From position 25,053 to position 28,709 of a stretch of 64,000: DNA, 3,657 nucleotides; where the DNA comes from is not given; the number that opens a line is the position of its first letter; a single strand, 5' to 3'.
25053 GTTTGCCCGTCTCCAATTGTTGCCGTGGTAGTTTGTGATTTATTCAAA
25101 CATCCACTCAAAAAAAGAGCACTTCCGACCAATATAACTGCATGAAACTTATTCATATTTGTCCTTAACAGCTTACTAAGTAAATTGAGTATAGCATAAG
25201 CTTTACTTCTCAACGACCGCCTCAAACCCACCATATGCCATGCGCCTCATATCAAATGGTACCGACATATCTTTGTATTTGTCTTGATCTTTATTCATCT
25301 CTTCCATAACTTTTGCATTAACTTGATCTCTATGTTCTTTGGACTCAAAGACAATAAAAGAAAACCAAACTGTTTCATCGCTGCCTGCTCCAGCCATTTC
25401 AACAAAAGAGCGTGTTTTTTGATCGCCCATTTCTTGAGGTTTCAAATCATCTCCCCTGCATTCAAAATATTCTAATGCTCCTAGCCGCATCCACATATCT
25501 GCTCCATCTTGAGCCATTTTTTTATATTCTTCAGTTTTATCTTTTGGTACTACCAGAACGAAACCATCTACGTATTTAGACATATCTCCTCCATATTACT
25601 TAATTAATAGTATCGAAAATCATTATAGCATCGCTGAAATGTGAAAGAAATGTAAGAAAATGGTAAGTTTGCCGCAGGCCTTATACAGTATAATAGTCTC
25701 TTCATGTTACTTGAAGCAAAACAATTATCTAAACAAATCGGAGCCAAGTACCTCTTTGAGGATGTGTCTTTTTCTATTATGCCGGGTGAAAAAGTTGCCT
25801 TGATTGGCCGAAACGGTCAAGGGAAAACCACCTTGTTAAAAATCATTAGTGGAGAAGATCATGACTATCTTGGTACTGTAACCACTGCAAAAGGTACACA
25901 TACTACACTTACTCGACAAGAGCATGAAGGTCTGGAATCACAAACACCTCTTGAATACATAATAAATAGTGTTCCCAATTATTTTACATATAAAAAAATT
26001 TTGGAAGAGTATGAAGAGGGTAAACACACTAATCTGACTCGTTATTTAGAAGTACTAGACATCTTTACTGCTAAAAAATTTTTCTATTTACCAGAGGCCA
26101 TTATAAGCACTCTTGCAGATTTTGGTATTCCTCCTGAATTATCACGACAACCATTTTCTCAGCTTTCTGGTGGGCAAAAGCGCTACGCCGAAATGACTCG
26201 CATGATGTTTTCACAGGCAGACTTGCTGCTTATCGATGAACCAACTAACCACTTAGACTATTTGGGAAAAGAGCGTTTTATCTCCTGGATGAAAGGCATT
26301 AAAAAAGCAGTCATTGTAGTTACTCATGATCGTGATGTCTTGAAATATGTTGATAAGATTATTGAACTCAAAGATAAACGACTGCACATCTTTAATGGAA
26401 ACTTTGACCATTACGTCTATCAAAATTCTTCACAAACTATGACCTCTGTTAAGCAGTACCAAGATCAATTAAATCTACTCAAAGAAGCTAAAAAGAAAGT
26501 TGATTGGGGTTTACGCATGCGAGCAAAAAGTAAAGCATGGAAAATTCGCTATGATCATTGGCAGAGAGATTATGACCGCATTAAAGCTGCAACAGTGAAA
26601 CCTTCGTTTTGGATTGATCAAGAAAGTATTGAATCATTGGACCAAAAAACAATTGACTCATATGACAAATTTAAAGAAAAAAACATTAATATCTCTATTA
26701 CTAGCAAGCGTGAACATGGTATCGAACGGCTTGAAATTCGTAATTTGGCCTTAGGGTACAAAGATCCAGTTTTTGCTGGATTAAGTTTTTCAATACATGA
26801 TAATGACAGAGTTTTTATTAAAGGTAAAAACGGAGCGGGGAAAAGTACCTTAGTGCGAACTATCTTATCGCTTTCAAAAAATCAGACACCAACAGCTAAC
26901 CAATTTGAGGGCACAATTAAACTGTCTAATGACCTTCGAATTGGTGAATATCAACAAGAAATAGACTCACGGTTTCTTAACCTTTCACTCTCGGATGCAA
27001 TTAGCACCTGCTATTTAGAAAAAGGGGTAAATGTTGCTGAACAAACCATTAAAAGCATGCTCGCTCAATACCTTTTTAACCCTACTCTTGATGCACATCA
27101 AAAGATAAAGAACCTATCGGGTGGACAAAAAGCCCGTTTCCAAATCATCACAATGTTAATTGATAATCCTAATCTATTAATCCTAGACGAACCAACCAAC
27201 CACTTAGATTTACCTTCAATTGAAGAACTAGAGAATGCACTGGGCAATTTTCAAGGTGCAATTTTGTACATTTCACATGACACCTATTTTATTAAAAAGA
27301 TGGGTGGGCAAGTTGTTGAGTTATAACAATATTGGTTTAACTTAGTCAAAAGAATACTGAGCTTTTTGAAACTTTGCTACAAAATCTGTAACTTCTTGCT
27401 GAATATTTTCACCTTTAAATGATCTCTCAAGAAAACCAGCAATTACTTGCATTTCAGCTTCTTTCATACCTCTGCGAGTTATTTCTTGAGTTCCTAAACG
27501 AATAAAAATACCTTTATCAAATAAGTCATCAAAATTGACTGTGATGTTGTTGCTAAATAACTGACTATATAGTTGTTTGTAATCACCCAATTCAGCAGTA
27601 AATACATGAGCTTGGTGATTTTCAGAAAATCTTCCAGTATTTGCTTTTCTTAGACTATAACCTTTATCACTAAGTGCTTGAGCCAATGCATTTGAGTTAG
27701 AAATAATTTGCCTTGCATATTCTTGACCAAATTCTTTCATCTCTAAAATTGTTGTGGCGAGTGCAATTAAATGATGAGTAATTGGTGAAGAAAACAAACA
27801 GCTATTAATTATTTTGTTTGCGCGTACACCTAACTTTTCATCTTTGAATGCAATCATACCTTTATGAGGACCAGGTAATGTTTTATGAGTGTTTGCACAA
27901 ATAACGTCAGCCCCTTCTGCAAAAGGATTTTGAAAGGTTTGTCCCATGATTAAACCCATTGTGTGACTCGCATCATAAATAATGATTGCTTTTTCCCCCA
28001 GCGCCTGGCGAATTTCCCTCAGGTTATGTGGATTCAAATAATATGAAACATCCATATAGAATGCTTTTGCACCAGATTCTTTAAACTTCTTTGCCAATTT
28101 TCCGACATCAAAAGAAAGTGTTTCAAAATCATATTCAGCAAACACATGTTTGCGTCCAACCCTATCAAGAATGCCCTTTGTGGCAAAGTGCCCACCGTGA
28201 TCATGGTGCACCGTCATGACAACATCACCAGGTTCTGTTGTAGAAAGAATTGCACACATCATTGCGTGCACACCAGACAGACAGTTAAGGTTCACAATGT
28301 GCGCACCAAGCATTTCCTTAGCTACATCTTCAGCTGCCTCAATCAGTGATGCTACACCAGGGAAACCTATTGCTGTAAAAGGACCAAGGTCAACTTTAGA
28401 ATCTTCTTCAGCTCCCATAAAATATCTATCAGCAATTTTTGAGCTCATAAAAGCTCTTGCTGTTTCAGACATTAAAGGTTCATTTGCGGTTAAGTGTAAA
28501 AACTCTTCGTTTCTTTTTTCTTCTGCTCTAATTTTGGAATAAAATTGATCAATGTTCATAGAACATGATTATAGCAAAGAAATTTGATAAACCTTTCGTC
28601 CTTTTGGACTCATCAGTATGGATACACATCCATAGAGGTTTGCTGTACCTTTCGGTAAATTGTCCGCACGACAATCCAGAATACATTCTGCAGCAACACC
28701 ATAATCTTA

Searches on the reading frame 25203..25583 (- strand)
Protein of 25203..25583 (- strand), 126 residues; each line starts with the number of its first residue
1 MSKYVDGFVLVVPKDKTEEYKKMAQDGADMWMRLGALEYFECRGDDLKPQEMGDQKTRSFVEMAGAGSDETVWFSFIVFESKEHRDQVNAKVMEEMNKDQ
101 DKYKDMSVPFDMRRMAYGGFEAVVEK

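Call 6: search_protein_families(library=pfam, proteins=[window:25203-25583:-])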
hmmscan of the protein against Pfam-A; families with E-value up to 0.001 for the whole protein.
window:25203-25583:- (126 aa): 1 family
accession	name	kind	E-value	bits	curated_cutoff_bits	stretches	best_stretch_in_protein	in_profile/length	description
PF07237.17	DUF1428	-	3.8e-29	101.4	27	1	3-111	1-101/102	Protein of unknown function (DUF1428)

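Call 7: search_protein_families(library=ncbifam, proteins=[window:25203-25583:-])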
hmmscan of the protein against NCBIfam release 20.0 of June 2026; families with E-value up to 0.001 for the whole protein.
window:25203-25583:- (126 aa): 0 families

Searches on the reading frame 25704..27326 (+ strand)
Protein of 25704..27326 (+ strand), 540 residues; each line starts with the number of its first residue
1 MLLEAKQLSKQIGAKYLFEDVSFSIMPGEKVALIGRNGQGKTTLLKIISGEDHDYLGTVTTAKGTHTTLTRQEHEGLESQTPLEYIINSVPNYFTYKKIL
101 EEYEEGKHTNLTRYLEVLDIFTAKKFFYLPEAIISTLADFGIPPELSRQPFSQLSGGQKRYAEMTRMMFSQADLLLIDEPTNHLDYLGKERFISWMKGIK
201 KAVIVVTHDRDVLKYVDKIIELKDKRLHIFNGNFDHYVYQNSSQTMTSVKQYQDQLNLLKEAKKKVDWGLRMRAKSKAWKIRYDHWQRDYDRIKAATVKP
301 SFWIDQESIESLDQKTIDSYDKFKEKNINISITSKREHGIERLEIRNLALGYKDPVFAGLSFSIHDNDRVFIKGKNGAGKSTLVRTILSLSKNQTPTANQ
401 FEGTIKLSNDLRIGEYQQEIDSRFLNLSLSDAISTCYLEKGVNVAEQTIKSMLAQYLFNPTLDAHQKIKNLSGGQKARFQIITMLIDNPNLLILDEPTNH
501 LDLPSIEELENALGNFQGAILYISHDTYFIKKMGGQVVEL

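Call 6: search_protein_families(library=pfam, proteins=[window:25704-27326:+])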
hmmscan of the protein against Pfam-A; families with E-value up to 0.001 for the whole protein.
window:25704-27326:+ (540 aa): 14 families
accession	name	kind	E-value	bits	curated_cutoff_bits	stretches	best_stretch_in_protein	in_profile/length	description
PF00005.33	ABC_tran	-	1.9e-44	152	25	2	19-182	2-137/137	ABC transporter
PF13304.12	AAA_21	-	4.9e-20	73.2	27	2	440-530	220-303/304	AAA domain, putative AbiEii toxin, Type IV TA system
PF02463.25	SMC_N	-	6.4e-12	45.8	40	0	369-533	26-205/220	RecF/RecN/SMC N terminal domain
PF05729.18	NACHT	-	1.3e-08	35.3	26.7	1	369-458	2-85/167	NACHT domain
PF13555.12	AAA_29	-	4e-08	33.3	27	0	357-387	12-42/61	P-loop containing region of AAA domain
PF03193.22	RsgA_GTPase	-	7.2e-08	32.9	30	0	28-72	106-152/174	RsgA GTPase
PF00931.28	NB-ARC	-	2.7e-05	24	23.5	0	366-495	17-107/248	NB-ARC domain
PF02367.23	TsaE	-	0.00014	22.3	26.6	0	364-390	18-44/128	Threonylcarbamoyl adenosine biosynthesis protein TsaE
PF01926.29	MMR_HSR1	-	0.00025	21.6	21.9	0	30-75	1-40/113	50S ribosome-binding GTPase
PF13476.12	AAA_23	-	0.00026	22.1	27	0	371-513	23-163/201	AAA domain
PF13401.12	AAA_22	-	0.00028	21.6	27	0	371-430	9-33/130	AAA domain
PF08477.19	Roc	-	0.00069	20.3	27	0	30-58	1-29/119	Ras of Complex, Roc, domain of DAPkinase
PF13166.12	AAA_13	-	0.00071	18.8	36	0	371-416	20-66/713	AAA domain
PF00006.31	ATP-synt_ab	-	0.00091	19.4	29.5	0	20-73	6-59/213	ATP synthase alpha/beta family, nucleotide-binding domain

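Call 7: search_protein_families(library=ncbifam, proteins=[window:25704-27326:+])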
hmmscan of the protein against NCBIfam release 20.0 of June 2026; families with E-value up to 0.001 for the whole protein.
window:25704-27326:+ (540 aa): 191 families (the best 25 are shown)
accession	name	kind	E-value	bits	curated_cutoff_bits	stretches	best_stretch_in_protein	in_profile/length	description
NF000355.4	ribo_prot_ABC_F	equivalog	2.2e-102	343.5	380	1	1-539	1-498/499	ribosomal protection-like ABC-F family protein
NF008775.0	PRK11819.1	equivalog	4.6e-70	236.8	599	2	5-289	9-301/556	energy-dependent translational throttle protein EttA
NF011646.0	PRK15064.1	equivalog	5.4e-69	233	762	1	3-540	2-508/530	ABC-F family ATPase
TIGR03719.1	ABC_ABC_ChvD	subfamily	5.8e-69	233.1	806.75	1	5-537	7-510/552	energy-dependent translational throttle protein EttA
NF000169.2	ABCF_Sal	exception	6.1e-67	226.5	725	1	14-537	13-498/542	Sal family ABC-F type ribosomal protection protein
NF050005.1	ABC_ATPase_Uup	equivalog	1.6e-64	218.2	900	1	6-532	7-502/636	ATP-binding cassette ATPase Uup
NF000167.2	ABCF_Lsa_all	exception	2.4e-63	214.8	750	2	144-539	108-491/492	Lsa family ABC-F type ribosomal protection protein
NF000170.2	ABCF_Vga_all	exception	2.8e-63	214.2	725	2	131-539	57-452/521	Vga family ABC-F type ribosomal protection protein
NF000168.2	ABCF_Msr_all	exception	4.4e-60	203.6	680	2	150-537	97-475/487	Msr family ABC-F type ribosomal protection protein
NF008358.0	PRK11147.1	equivalog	1.8e-59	201.6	936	3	13-256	14-258/635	ABC transporter ATP-binding protein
NF043038.1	ABCF_CplR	exception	1.9e-59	201.8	780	3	322-539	264-468/544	ABC-F type ribosomal protection protein CplR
NF007921.0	PRK10636.1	equivalog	9.3e-56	189.3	917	1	11-532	10-492/638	ABC transporter ATP-binding protein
NF000171.1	ABCF_producer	exception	1.9e-53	181.7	800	1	7-539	8-533/541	TlrC/CarA/OleB/SrmB family ABC-F type ribosomal protection protein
NF000514.1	ABCF_OptrA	exception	5e-46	157.3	1450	2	141-535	170-527/655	ABC-F type ribosomal protection protein OptrA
NF045691.1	ABCF_VgaF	exception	2.7e-44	151.5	975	2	137-533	63-445/459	ABC-F type ribosomal protection protein Vga(F)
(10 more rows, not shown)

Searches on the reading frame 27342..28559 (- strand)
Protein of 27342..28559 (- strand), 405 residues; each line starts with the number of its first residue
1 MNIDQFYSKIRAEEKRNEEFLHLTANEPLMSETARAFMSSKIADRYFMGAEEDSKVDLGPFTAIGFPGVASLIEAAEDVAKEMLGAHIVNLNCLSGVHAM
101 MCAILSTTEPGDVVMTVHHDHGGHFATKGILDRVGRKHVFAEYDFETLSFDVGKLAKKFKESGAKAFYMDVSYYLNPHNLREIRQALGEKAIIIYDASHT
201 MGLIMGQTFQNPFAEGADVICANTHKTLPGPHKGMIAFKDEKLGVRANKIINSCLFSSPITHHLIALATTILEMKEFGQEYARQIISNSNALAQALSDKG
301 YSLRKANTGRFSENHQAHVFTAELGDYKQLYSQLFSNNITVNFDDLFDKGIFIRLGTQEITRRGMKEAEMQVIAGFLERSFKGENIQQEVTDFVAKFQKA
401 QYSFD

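Call 6: search_protein_families(library=pfam, proteins=[window:27342-28559:-])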
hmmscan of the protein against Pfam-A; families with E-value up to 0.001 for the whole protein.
window:27342-28559:- (405 aa): 2 families
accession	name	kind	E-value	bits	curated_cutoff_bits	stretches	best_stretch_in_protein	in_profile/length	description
PF00464.25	SHMT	-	2.3e-29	102.6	27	1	5-376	7-398/399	Serine hydroxymethyltransferase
PF01041.23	DegT_DnrJ_EryC1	-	6.5e-06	26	19.8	1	92-248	44-196/360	DegT/DnrJ/EryC1/StrS aminotransferase family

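Call 7: search_protein_families(library=ncbifam, proteins=[window:27342-28559:-])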
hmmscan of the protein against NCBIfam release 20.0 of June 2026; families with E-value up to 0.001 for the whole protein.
window:27342-28559:- (405 aa): 6 families
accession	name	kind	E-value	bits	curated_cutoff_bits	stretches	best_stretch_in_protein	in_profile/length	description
TIGR04506.1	F_threo_transal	equivalog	7.5e-83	279.3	650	1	4-403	4-407/609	fluorothreonine transaldolase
NF000586.1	PRK00011.1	subfamily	4.7e-61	206.7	335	1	6-398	4-402/404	serine hydroxymethyltransferase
NF010094.0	PRK13580.1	equivalog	6.5e-25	87.7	735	1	114-396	171-460/496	glycine hydroxymethyltransferase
NF005394.0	PRK06939.1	equivalog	4.1e-05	22.5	460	1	190-308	204-325/397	glycine C-acetyltransferase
TIGR03588.1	PseC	equivalog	8e-05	21.7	423.5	1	73-279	32-239/380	UDP-4-amino-4,6-dideoxy-N-acetyl-beta-L-altrosamine transaminase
NF004627.0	PRK05968.1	subfamily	0.00024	20.1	508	1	91-230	82-212/389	hypothetical protein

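Call 12: find_encoding_contigs(protein=window:27342-28559:-, flank=6000, max_places=8)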
Protein window:27342-28559:- (405 aa): 3 contigs read that carry it; 1 place shown.
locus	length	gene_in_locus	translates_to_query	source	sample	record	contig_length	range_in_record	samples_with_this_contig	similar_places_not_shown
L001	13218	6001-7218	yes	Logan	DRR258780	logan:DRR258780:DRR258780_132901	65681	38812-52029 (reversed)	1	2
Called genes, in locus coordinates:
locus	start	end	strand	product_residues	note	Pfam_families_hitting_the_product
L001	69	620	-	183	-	-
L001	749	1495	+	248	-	PF01522:Polysacc_deac_1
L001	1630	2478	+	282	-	PF18765:Polbeta (faint), PF13427:AadA_C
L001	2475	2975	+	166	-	PF13238:AAA_18 (weak), PF13671:AAA_33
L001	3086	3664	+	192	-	PF03575:Peptidase_S51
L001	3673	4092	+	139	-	PF01243:PNPOx_N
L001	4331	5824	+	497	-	-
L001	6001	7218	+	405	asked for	PF00464:SHMT, PF01041:DegT_DnrJ_EryC1 (weak)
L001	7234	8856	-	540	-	PF02463:SMC_N (faint), PF03193:RsgA_GTPase (faint), PF13555:AAA_29 (faint), PF00005:ABC_tran, PF05729:NACHT (faint), PF13304:AAA_21 (faint), PF00005:ABC_tran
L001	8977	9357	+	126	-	PF07237:DUF1428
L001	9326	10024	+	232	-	-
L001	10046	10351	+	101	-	-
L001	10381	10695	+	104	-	PF13376:OmdA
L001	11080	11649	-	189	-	PF06821:Ser_hydrolase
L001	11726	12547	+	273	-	PF01636:APH, PF04655:APH_6_hur (weak)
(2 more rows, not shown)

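Call 14: find_related_loci(query=window:27342-28559:-, collection=genome_contigs, flank=6000)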
Query window:27342-28559:- (405 aa) in genome_contigs; peptide patterns used: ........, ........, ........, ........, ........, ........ (x = any residue, [..] = any of these).
184 stretches matched a pattern; 162 encode a relative of the query (tblastn E <= 1e-3); the best 80 are kept; 80 distinct loci.
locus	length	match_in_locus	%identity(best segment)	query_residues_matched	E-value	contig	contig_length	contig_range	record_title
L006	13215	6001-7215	89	1-405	0e+0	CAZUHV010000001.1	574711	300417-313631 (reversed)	MAG TPA_asm: uncultured Pseudomonadales bacterium isolate binchicken_co277_32 genome assembly, contig: NODE_12_length_57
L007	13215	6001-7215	84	1-405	0e+0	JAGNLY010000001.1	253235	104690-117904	Candidatus Woesebacteria bacterium isolate Gw_Eff_bin_401 Gw_Eff_30_length_253235_cov_9.015519, whole genome shotgun seq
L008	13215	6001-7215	82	1-405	0e+0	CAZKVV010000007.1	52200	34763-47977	MAG TPA_asm: uncultured Pseudomonadales bacterium isolate SRP286056_co2_531 genome assembly, contig: NODE_711_length_522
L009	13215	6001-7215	76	1-405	0e+0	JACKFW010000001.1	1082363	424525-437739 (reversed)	MAG: Pseudomonadales bacterium isolate HK-STAS-PATE-15 HK-STAS-PATE-15_1, whole genome shotgun sequence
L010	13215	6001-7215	70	1-405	0e+0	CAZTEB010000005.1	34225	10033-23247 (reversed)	MAG TPA_asm: uncultured Pseudomonadales bacterium isolate SRP334346_co1_115 genome assembly, contig: NODE_1268_length_34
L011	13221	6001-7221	70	1-405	0e+0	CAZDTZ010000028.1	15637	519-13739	MAG TPA_asm: uncultured Candidatus Saccharibacteria bacterium isolate SRP200132_co1_471 genome assembly, contig: NODE_65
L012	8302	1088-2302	69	1-404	0e+0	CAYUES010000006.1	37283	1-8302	MAG TPA_asm: uncultured Pseudomonadales bacterium isolate SRP329715_co2_11 genome assembly, contig: NODE_2350_length_372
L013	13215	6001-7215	76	1-405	0e+0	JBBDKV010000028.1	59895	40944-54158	MAG: Patescibacteria group bacterium isolate LejiaA_43_11 Lejia_A_901_length_59895_cov_7, whole genome shotgun sequence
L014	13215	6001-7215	68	1-405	0e+0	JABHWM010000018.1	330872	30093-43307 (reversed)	MAG: Candidatus Paceibacterota bacterium isolate SI047_bin131 k141_634425, whole genome shotgun sequence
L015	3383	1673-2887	68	1-405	0e+0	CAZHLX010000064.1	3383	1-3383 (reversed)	MAG TPA_asm: uncultured Pseudomonadales bacterium isolate SRP167671_co2_247 genome assembly, contig: NODE_30739_length_3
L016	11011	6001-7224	67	1-405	0e+0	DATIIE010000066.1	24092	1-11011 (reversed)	MAG TPA_asm: Candidatus Saccharimonadales bacterium isolate SMAG_U15656 k141_418728, whole genome shotgun sequence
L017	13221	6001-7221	67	1-405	0e+0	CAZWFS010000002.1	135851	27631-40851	MAG TPA_asm: uncultured Candidatus Saccharibacteria bacterium isolate binchicken_co174_48 genome assembly, contig: NODE_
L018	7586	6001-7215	68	1-405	0e+0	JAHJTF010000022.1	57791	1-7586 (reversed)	MAG: Patescibacteria group bacterium isolate OS_PC_MetaG.mb.40 OS_PC_MetaG.mb.40_k141_328703, whole genome shotgun seque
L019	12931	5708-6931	67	1-405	0e+0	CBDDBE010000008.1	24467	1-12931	MAG TPA_asm: uncultured Candidatus Saccharibacteria bacterium isolate SRP200132_co1_492 genome assembly, contig: NODE_35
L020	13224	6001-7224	66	1-405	0e+0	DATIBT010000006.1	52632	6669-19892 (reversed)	MAG TPA_asm: Candidatus Saccharimonadales bacterium isolate SMAG_U16297 k141_1484380, whole genome shotgun sequence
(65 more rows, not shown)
